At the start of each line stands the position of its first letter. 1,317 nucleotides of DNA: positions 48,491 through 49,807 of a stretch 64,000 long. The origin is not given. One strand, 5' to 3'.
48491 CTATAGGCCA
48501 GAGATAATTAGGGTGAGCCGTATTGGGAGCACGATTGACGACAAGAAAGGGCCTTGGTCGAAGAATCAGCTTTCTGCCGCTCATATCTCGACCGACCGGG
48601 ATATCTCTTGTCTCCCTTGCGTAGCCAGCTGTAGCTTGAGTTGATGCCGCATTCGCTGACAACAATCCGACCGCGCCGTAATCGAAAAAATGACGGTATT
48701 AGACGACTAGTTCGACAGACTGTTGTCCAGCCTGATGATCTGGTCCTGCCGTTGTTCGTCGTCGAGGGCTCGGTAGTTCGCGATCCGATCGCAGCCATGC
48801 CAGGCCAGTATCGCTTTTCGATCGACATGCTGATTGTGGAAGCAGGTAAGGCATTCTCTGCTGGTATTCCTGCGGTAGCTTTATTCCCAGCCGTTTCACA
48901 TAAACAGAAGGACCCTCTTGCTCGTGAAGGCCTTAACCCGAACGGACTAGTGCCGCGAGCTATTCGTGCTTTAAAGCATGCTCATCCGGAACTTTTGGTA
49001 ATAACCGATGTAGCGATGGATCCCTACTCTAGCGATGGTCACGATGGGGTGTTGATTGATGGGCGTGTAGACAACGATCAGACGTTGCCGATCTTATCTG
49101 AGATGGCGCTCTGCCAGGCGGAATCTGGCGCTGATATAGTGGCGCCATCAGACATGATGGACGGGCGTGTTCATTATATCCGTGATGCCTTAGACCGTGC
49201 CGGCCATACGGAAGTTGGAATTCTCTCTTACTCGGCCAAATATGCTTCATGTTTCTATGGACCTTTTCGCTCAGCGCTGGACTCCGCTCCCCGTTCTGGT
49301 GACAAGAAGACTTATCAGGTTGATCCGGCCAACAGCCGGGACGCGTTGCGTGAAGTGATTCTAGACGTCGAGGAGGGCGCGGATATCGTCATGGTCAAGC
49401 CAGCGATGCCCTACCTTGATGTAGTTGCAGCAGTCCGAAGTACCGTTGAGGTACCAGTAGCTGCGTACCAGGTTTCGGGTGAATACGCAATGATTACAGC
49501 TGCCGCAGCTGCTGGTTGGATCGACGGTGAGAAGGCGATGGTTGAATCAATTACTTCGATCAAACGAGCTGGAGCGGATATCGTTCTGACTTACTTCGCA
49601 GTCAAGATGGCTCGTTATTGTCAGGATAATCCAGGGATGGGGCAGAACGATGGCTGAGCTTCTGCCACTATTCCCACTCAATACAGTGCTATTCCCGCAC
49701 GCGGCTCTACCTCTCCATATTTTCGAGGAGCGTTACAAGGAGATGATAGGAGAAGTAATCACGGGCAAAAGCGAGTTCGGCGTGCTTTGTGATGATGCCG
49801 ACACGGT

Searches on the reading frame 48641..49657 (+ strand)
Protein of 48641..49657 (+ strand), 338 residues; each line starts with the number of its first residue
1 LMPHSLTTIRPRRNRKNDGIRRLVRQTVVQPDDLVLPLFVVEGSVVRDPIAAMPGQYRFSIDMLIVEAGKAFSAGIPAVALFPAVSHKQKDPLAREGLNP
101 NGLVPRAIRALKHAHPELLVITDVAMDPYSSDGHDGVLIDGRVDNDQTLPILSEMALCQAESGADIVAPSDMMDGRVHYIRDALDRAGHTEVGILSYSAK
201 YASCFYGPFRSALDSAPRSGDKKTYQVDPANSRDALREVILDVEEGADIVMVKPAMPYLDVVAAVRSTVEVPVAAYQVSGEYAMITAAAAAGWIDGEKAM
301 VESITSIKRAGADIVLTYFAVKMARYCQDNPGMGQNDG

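Call 8: search_protein_families(library=pfam, proteins=[window:48641-49657:+], max_evalue=0.001)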
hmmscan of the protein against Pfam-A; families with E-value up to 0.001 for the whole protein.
window:48641-49657:+ (338 aa): 1 family
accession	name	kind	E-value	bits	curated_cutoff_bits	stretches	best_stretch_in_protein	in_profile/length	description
PF00490.27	ALAD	-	2.2e-138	461.1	24.6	1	9-325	2-316/317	Delta-aminolevulinic acid dehydratase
